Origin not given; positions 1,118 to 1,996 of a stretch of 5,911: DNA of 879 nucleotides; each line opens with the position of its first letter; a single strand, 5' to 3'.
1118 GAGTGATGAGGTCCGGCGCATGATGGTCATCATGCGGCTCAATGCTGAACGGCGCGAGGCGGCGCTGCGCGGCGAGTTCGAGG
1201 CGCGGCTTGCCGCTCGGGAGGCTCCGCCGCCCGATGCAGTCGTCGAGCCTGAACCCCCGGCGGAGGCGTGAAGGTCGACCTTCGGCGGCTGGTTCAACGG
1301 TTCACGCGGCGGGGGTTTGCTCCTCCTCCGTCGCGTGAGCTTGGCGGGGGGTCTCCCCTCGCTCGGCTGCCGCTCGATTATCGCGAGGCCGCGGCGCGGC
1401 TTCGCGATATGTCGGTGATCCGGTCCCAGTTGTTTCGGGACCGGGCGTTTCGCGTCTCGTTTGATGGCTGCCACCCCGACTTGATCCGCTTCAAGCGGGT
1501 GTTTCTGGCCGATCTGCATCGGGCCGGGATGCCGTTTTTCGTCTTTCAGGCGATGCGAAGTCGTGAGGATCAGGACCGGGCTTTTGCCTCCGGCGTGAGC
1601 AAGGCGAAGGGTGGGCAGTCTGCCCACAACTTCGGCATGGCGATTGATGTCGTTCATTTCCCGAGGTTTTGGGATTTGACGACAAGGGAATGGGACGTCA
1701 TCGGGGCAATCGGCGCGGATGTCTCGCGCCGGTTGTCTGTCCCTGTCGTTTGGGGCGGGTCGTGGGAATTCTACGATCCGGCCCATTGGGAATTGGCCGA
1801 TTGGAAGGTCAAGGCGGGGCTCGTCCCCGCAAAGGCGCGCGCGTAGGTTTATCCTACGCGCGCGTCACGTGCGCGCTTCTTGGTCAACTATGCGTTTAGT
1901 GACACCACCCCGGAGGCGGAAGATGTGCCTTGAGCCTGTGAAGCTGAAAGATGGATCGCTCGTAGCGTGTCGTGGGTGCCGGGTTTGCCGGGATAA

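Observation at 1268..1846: M15/LAS zinc peptidase (endolysin-type) in a microvirus, with no export signal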

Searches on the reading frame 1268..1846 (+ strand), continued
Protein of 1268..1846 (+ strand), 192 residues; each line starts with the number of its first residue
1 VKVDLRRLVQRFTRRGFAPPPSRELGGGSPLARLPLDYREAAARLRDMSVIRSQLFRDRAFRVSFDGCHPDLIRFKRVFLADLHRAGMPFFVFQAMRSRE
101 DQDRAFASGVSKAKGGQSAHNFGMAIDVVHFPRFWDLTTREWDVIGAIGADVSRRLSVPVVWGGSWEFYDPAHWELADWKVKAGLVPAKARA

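Call 40: fold_search(model_id=the predicted structure, library=pdb)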
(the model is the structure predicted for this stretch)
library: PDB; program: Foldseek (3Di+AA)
matches with E <= 10: 110; with E <= 0.001: 10
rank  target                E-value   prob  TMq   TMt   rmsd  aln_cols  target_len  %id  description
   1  8q2g                  6.6e-08  1.00  0.50  0.74   3.3       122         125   31  X-ray structure of LysECD7 endolysin against Gram-negative bacteria (released 2024-07-31)
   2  5opz_A                1.3e-07  1.00  0.52  0.72   3.0       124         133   28  Crystal structure of Serratia marcescens L-Ala D-Glu endopeptidase ChiX (released 2018-01-17)
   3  2vo9_A                1.4e-07  1.00  0.53  0.67   4.2       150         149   27  CRYSTAL STRUCTURE OF THE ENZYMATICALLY ACTIVE DOMAIN OF THE LISTERIA MONOCYTOGENES BACTERIOPHAGE 500 ENDOLYSIN PLY500 (released 2008-02-19)
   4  6akv                  2.9e-07  1.00  0.51  0.63   4.0       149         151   30  Crystal structure of LysB4, the endolysin from Bacillus cereus-targeting bacteriophage B4 (released 2019-02-13)
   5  23ri_MODEL_1_A        4.8e-07  1.00  0.39  0.55   5.6       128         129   33  l-alanoyl-d-glutamate peptidase bacteriophage RB49 comlpex with Zn2+ (released 2026-02-25)
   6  4oak_A                3.4e-04  1.00  0.44  0.44   6.0       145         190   13  Crystal structure of vancomycin resistance D,D-dipeptidase/D,D-pentapeptidase VanXYc D59S mutant in complex with D-Ala (released 2014-01-15)
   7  4mus_A                4.4e-04  1.00  0.43  0.43   6.0       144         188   14  Crystal structure of vancomycin resistance D,D-dipeptidase/D,D-pentapeptidase VanXYc D59S mutant in complex with D-Ala (released 2013-10-09)
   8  4mur_A                5.6e-04  1.00  0.42  0.43   6.0       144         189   14  Crystal structure of vancomycin resistance D,D-dipeptidase/D,D-pentapeptidase VanXYc D59S mutant (released 2013-10-02)
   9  4mut_B                9.2e-04  1.00  0.39  0.40   6.6       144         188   13  Crystal structure of vancomycin resistance D,D-dipeptidase/D,D-pentapeptidase VanXYc D59S mutant in complex with D-Ala (released 2013-10-09)
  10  4jid_A                9.7e-04  1.00  0.44  0.45   5.7       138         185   15  Crystal structure of BaLdcB / VanY-like L,D-carboxypeptidase Zinc(II)-free (released 2013-04-03)
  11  4mph_B                1.2e-03  1.00  0.43  0.44   5.6       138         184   17  Crystal structure of BaLdcB / VanY-like L,D-carboxypeptidase Zinc(II)-bound (released 2013-09-25)
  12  4jid_B                1.2e-03  1.00  0.45  0.48   5.2       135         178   15  Crystal structure of BaLdcB / VanY-like L,D-carboxypeptidase Zinc(II)-free (released 2013-04-03)
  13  4mph_A                1.4e-03  1.00  0.43  0.46   5.5       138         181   17  Crystal structure of BaLdcB / VanY-like L,D-carboxypeptidase Zinc(II)-bound (released 2013-09-25)
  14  2mxz_MODEL_1_A        1.9e-03  1.00  0.41  0.54   5.4       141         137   18  Bacteriophage T5 l-alanoyl-d-glutamate peptidase comlpex with Zn2+ (Endo T5-ZN2+) (released 2015-02-11)
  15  4mut_A                1.9e-03  1.00  0.38  0.39   7.0       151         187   13  Crystal structure of vancomycin resistance D,D-dipeptidase/D,D-pentapeptidase VanXYc D59S mutant in complex with D-Ala (released 2013-10-09)
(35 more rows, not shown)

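Call 41: search_solved_structures(query=A2, max_evalue=0.001, show_alignments=2)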
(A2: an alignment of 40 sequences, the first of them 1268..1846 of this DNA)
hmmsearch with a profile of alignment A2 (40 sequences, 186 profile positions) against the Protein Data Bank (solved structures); distinct sequences matched with E-value up to 0.001: 6.
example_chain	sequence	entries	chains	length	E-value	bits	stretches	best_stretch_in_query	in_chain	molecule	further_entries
6akv_A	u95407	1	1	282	2e-21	80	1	56-175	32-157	LysB4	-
2vo9_A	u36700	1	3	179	1.6e-20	77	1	61-175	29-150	L-ALANYL-D-GLUTAMATE PEPTIDASE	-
8q2g_A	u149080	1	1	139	3.9e-14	56.2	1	60-176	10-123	Peptidoglycan L-alanyl-D-glutamate endopeptidase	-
23ri_A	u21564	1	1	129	7.8e-14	55.2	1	60-175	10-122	Peptidase M15C domain-containing protein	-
5opz_A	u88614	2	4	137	3.4e-12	49.8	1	55-174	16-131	ChiX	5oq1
4ox3_A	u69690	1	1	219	0.00052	23.2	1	64-136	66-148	Putative carboxypeptidase YodJ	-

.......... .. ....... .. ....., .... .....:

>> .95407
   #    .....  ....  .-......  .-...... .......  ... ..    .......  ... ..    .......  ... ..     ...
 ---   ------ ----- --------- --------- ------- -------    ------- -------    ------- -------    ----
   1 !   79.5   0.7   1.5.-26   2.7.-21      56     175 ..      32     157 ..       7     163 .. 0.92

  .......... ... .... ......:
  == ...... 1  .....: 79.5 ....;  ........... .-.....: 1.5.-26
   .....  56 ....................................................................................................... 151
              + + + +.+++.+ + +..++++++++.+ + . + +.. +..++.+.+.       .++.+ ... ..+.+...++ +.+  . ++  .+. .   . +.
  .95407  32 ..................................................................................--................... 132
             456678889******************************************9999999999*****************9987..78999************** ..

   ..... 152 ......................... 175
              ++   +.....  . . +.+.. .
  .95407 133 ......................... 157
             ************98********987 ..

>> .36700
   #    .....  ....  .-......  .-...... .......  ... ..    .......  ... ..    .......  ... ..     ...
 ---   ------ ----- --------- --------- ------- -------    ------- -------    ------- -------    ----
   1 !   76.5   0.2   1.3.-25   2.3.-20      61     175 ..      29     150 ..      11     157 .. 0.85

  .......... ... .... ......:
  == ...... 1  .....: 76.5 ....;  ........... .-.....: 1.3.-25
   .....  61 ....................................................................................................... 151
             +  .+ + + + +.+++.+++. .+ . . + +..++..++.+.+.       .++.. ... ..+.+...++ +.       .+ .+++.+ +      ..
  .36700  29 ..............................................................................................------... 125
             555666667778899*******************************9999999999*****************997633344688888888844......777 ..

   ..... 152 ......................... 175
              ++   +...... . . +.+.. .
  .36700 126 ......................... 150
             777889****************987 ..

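Call 72: find_related_loci(query=A2, collection=genome_contigs, flank=6000)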
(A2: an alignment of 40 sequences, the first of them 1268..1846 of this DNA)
Query A2 (192 aa) in genome_contigs; peptide patterns used: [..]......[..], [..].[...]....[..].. (x = any residue, [..] = any of these).
82 stretches matched a pattern; 41 encode a relative of the query (tblastn E <= 1e-3); 41 distinct loci.
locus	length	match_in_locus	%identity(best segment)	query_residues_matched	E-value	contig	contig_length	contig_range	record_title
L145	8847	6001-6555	47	3-179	5e-49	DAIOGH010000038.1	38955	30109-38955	MAG TPA_asm: Paracoccaceae bacterium isolate CTOTU24466 NODE_704_length_38955_cov_13.106710, whole genome shotgun sequen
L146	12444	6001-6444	47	33-180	6e-49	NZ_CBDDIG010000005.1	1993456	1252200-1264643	MAG: Roseovarius sp. isolate fcab3373-aa6d-4bec-b16a-1d9be85aad6f contig_5, whole genome shotgun sequence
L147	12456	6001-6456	43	34-185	5e-41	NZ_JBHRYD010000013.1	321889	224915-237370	Devosia honganensis strain KCTC 42281 platanus_K_25_97_13, whole genome shotgun sequence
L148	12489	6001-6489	41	15-180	3e-40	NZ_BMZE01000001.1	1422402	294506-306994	Devosia pacifica strain KCTC 32437 sequence1, whole genome shotgun sequence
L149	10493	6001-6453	42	35-185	5e-39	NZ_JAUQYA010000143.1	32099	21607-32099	MAG: Albidovulum sp. isolate BIN43 contig_248785, whole genome shotgun sequence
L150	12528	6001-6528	39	9-180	5e-39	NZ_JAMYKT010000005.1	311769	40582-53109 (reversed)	Mesorhizobium sp. M1428 M1428_contig00005, whole genome shotgun sequence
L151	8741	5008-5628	40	1-188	1e-38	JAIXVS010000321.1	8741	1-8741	MAG: Rhodobacter sp. isolate D1_MAG_00073 pond_D1_MAG_00073_000000000106, whole genome shotgun sequence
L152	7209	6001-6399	47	48-180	3e-38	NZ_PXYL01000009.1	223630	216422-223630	Pseudaminobacter soli (ex Li et al. 2025) strain JCM 19897 ZB100008, whole genome shotgun sequence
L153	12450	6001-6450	41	34-180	4e-38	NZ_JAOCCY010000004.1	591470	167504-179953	Agrobacterium sp. GD03872 4, whole genome shotgun sequence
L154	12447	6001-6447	42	35-180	1e-37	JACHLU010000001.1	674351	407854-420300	Agrobacterium vitis strain S00303 Ga0436345_01, whole genome shotgun sequence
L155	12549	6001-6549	37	7-180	5e-37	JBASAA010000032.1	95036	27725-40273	MAG: Mesorhizobium sp. isolate MFD12186_ilm_asm_bin6 k127_14424, whole genome shotgun sequence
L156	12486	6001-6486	36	34-192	5e-36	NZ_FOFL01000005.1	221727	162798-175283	Devosia sp. YR412, whole genome shotgun sequence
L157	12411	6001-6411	39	45-181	4e-35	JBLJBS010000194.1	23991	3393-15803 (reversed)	MAG: Aquamicrobium sp. isolate FCR1252_Bin.3_exc Bin.3.NODE_458_length_23991_cov_10.594168, whole genome shotgun sequenc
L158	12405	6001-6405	40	47-181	8e-35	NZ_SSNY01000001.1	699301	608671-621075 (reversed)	Mesorhizobium composti strain CC-YTH430 contig01, whole genome shotgun sequence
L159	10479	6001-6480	35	21-180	2e-34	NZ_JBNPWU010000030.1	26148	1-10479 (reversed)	Aminobacter sp. BE82 Ga0454509_30, whole genome shotgun sequence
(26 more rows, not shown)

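Call 75: fold_search(model_id=the predicted structure, library=viral)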
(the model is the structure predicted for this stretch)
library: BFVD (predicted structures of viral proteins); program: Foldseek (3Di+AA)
matches with E <= 10: 152; with E <= 0.001: 31
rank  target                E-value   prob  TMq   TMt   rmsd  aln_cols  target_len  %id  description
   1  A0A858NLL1            1.8e-20  1.00  0.77  0.74   7.8       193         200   35  (no name in the UniProt tables at hand)
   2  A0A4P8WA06            4.5e-17  1.00  0.75  0.73   2.1       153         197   36  (no name in the UniProt tables at hand)
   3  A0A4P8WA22            5.0e-16  1.00  0.74  0.73   7.7       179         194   30  (no name in the UniProt tables at hand)
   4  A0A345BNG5            8.7e-16  1.00  0.77  0.64   7.4       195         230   28  (no name in the UniProt tables at hand)
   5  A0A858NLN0            9.3e-16  1.00  0.74  0.85   1.9       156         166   32  (no name in the UniProt tables at hand)
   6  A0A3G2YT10            4.9e-15  1.00  0.71  0.59  11.1       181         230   34  (no name in the UniProt tables at hand)
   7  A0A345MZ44            5.9e-14  1.00  0.71  0.64  15.7       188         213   28  (no name in the UniProt tables at hand)
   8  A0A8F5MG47            8.0e-14  1.00  0.75  0.83   1.7       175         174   28  (no name in the UniProt tables at hand)
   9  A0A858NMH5            5.7e-12  1.00  0.51  0.94   0.9       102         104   43  (no name in the UniProt tables at hand)
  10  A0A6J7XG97            5.5e-08  1.00  0.56  0.47   3.1       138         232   28  D-alanyl-D-alanine carboxypeptidase [uncultured Caudovirales phage]
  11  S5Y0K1                1.5e-07  1.00  0.53  0.40   4.1       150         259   30  Endolysin [Bacillus phage Troll]
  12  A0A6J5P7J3            1.6e-07  1.00  0.53  0.65   3.0       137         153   29  Peptidase M15B [uncultured Caudovirales phage]
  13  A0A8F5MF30            2.0e-07  1.00  0.52  0.76   3.1       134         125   28  (no name in the UniProt tables at hand)
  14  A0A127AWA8            3.7e-07  1.00  0.52  0.33   3.7       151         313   23  L-alanoyl-D-glutamate peptidase [Bacillus phage SP-15]
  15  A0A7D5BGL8            1.1e-06  1.00  0.45  0.57   6.2       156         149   24  Endolysin [Stenotrophomonas phage vB_SmaS-AXL_3]
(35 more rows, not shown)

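Call 96: search_protein_families(library=ncbifam, proteins=[window:1268-1846:+], max_evalue=0.01)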
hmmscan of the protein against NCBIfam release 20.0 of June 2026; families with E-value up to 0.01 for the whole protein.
window:1268-1846:+ (192 aa): 0 families

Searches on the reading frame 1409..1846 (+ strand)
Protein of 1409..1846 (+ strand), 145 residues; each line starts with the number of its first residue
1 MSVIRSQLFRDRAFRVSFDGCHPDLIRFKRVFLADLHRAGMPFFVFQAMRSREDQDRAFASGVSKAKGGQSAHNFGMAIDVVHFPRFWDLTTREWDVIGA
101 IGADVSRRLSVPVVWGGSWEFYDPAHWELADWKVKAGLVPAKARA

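Call 71: search_solved_structures(query=window:1409-1846:+, max_evalue=0.001, show_alignments=5)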
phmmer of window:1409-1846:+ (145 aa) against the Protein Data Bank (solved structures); distinct sequences matched with E-value up to 0.001: 5.
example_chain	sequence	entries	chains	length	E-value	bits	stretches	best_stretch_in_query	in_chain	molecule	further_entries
23ri_A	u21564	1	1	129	5e-12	49.2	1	18-130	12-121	Peptidase M15C domain-containing protein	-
8q2g_A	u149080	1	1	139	1.7e-11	47.4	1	18-131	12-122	Peptidoglycan L-alanyl-D-glutamate endopeptidase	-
6akv_A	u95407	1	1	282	8.8e-10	41.9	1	9-131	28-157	LysB4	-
5opz_A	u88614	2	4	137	2.8e-09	40.3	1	17-129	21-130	ChiX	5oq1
2vo9_A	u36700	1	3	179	9.1e-09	38.6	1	33-141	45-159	L-ALANYL-D-GLUTAMATE PEPTIDASE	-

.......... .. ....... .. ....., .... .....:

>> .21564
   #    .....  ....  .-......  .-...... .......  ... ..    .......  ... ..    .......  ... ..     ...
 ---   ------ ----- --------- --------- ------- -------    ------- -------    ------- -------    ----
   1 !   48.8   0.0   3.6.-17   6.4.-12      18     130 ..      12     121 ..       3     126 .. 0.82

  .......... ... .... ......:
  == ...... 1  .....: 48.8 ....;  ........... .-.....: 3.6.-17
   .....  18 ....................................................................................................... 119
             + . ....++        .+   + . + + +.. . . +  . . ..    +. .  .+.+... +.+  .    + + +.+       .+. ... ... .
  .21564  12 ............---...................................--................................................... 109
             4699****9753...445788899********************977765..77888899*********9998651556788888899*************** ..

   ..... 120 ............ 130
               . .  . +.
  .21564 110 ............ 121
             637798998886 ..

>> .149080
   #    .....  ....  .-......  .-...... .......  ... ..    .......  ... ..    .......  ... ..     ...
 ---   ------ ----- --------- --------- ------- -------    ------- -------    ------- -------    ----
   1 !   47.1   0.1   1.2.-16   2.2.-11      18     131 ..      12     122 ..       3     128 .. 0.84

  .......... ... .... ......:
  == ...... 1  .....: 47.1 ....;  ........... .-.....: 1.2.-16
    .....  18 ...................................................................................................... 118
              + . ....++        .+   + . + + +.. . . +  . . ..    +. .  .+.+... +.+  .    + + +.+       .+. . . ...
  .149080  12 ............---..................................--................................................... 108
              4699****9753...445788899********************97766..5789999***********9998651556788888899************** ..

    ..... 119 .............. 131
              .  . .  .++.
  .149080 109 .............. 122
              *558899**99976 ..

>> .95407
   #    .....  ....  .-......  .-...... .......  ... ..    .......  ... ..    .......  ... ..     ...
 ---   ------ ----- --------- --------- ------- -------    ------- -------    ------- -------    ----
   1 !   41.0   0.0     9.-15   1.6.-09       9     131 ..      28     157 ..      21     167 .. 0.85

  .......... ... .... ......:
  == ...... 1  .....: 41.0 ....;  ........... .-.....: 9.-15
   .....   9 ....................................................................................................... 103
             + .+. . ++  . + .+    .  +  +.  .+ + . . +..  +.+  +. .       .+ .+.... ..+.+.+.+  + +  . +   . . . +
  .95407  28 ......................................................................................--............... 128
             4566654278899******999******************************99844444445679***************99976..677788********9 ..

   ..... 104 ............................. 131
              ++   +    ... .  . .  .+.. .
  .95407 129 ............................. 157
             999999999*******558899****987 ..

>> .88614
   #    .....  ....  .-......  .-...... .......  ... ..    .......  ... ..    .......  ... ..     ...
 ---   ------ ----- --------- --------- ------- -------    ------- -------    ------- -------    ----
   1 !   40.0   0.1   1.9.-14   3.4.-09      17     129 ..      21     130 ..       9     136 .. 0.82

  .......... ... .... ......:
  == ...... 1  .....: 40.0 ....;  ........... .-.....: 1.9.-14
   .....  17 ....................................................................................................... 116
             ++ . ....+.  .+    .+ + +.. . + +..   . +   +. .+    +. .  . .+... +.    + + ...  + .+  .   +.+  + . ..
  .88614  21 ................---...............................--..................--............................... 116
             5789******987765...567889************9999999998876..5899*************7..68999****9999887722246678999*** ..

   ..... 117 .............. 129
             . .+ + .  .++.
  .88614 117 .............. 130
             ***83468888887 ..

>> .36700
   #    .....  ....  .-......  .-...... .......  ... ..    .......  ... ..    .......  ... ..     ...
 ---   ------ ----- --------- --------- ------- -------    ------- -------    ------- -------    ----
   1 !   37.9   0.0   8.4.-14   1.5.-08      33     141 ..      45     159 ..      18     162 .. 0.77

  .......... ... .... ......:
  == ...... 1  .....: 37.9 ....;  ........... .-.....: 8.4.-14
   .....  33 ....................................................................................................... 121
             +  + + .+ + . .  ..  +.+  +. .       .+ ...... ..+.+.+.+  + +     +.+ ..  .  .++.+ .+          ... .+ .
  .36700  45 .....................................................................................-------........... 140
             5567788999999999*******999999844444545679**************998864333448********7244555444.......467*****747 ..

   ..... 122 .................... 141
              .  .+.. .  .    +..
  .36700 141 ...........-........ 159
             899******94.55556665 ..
